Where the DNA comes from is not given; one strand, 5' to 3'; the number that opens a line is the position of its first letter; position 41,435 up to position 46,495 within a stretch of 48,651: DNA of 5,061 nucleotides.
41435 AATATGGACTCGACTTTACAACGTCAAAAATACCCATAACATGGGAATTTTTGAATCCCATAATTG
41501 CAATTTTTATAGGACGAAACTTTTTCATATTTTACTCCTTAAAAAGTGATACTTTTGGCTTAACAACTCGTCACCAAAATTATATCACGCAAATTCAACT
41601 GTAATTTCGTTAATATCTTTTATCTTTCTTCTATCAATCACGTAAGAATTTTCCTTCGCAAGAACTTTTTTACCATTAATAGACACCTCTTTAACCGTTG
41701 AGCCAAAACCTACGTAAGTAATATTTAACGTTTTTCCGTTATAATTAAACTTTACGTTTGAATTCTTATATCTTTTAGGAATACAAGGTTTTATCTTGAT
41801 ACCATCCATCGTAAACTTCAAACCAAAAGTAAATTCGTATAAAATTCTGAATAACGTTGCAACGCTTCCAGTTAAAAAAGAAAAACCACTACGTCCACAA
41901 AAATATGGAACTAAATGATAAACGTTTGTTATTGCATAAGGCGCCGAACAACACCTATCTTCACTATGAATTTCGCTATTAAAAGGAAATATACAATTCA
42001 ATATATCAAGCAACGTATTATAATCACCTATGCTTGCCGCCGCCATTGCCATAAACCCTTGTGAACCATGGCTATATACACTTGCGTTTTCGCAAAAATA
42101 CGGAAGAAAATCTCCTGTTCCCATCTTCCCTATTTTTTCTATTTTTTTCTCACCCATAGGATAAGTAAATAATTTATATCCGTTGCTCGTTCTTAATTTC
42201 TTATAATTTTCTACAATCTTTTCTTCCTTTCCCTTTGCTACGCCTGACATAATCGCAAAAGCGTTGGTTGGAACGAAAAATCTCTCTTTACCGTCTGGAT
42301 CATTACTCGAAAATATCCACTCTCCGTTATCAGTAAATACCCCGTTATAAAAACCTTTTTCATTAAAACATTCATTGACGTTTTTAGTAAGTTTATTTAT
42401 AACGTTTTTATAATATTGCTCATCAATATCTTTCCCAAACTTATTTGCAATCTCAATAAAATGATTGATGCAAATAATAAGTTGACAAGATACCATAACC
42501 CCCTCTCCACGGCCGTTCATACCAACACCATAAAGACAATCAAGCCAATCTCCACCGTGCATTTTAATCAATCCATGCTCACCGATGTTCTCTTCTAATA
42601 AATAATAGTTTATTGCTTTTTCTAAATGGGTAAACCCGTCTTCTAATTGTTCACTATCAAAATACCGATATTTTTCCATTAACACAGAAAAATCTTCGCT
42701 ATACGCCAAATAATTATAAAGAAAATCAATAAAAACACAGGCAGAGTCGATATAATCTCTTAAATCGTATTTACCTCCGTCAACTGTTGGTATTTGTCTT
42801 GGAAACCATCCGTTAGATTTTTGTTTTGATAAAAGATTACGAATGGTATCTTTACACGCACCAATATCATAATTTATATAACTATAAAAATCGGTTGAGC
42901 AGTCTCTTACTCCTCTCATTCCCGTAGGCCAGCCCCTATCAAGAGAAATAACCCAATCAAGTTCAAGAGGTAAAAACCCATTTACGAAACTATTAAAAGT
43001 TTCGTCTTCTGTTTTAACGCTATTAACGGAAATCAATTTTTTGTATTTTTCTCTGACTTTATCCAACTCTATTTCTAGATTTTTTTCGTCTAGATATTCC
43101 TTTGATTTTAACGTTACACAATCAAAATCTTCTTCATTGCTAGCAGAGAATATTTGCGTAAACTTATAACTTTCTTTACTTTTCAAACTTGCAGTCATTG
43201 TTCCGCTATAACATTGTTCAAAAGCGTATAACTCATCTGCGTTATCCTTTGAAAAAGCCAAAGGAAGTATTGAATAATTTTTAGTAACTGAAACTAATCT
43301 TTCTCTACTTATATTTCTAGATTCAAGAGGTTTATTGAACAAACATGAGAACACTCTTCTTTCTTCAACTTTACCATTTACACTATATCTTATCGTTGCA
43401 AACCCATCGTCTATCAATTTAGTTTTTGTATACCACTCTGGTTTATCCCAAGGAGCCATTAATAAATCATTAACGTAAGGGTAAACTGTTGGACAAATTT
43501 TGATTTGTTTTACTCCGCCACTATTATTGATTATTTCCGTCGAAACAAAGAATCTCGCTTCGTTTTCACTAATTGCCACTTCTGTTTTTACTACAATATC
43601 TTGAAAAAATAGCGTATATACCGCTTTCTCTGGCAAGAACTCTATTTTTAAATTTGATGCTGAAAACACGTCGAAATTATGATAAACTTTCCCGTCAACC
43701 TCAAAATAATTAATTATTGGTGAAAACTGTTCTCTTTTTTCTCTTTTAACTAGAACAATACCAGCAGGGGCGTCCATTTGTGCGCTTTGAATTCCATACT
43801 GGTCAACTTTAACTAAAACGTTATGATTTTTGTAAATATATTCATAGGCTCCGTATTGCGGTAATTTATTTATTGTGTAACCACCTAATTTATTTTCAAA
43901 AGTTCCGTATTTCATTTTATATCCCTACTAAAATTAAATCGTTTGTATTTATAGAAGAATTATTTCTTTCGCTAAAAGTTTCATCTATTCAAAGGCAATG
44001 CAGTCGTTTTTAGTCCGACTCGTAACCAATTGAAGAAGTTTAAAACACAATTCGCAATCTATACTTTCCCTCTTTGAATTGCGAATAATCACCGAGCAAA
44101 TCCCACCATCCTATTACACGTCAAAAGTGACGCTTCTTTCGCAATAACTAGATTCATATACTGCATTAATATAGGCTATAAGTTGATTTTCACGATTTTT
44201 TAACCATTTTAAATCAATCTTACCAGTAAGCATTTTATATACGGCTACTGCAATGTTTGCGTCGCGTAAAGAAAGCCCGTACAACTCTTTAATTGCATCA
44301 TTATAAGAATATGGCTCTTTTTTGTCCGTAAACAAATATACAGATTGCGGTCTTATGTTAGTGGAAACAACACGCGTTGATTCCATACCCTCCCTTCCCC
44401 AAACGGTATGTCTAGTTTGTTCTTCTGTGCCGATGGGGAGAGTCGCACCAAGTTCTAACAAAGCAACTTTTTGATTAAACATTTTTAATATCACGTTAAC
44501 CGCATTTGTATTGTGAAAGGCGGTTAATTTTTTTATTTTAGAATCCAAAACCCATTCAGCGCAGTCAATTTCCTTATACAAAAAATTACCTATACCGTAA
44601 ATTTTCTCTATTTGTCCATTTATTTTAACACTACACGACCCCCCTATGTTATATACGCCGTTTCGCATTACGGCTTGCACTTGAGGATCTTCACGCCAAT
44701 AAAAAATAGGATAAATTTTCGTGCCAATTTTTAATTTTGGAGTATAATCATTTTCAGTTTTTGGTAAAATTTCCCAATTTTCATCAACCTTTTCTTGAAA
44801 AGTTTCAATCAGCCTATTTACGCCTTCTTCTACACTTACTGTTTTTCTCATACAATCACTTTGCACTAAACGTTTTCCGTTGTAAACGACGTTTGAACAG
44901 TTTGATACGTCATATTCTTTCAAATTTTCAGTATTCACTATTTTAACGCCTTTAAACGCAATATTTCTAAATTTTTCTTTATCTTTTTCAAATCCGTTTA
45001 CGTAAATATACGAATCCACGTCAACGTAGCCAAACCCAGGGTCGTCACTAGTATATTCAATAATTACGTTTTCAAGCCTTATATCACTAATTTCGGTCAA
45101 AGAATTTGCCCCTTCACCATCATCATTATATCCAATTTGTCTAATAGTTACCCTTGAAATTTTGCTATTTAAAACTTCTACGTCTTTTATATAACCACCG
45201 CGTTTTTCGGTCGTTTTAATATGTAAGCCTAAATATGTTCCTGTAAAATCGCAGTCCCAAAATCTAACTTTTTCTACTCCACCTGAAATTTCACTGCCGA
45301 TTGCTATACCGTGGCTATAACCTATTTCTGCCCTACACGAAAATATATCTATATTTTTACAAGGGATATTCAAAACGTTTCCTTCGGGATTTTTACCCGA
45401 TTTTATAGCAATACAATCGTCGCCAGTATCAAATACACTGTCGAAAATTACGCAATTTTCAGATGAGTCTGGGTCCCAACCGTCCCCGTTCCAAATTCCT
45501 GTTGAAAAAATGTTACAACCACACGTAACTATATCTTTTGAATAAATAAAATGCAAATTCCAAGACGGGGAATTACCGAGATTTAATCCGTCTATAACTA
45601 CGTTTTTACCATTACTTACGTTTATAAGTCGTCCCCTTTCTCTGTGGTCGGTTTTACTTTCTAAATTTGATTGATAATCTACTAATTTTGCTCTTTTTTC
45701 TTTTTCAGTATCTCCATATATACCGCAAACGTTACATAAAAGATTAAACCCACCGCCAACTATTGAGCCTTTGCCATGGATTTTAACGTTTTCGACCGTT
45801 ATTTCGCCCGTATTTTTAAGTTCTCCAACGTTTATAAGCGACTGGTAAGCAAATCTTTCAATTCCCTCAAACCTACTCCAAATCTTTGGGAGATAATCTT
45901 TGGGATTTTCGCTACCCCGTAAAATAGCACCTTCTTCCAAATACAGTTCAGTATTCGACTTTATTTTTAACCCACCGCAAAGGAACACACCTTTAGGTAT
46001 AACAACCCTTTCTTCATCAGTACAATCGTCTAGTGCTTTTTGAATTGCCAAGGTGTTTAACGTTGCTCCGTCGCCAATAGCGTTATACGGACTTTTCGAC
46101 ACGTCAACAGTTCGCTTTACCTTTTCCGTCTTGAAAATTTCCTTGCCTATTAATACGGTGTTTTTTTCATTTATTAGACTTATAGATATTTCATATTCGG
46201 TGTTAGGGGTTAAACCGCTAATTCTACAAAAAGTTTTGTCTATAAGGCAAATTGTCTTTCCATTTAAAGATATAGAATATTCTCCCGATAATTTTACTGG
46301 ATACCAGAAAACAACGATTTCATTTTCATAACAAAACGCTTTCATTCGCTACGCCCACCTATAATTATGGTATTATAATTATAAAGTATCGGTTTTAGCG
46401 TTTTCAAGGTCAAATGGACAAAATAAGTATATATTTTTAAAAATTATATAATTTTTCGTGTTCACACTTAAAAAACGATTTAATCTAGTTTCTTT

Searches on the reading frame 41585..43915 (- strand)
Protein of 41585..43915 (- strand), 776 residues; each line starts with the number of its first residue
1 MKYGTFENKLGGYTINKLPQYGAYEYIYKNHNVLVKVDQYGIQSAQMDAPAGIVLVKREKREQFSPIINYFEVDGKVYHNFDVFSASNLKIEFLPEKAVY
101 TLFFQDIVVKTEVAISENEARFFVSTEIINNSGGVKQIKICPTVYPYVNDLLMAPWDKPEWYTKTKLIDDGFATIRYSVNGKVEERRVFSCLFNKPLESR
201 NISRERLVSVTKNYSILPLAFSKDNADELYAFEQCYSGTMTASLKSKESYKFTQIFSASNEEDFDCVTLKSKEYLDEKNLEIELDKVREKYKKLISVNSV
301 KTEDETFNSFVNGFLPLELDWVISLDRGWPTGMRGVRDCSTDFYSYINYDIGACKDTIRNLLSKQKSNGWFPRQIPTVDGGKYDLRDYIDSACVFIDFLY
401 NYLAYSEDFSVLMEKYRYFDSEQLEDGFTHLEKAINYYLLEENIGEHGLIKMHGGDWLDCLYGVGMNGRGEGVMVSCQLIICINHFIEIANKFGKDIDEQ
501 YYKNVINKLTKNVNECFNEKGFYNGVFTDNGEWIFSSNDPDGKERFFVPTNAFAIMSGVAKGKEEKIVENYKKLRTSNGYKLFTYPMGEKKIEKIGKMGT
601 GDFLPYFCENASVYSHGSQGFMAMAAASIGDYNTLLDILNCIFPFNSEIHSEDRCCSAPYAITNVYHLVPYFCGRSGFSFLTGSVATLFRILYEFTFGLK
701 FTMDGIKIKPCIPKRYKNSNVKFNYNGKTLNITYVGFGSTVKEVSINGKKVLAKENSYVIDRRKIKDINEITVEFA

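Call 4: search_protein_families(library=pfam, proteins=[window:41585-43915:-], max_evalue=0.001)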
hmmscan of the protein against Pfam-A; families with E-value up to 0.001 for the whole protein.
window:41585-43915:- (776 aa): 2 families
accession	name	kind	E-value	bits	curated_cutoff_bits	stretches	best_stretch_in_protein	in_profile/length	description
PF17167.11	Glyco_hydro_94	-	1.1e-35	123.7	27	1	292-698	3-420/420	Glycosyl hydrolase 94 superfamily, catalytic domain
PF17389.8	Bac_rhamnosid6H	-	1.8e-08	34.5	24.5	1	347-521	57-218/339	Bacterial alpha-L-rhamnosidase 6 hairpin glycosidase domain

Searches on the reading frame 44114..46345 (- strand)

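Call 4: search_protein_families(library=pfam, proteins=[window:44114-46345:-], max_evalue=0.001)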
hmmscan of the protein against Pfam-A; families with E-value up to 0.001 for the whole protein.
window:44114-46345:- (743 aa): 2 families
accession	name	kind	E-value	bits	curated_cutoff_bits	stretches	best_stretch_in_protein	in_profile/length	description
PF00295.23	Glyco_hydro_28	-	5.8e-21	75.3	22.9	1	159-472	35-309/324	Glycosyl hydrolases family 28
PF12708.12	Pect-lyase_RHGA_epim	-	4.9e-06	26.9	27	0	87-134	7-58/213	Rhamnogalacturonase A/epimerase, pectate lyase-like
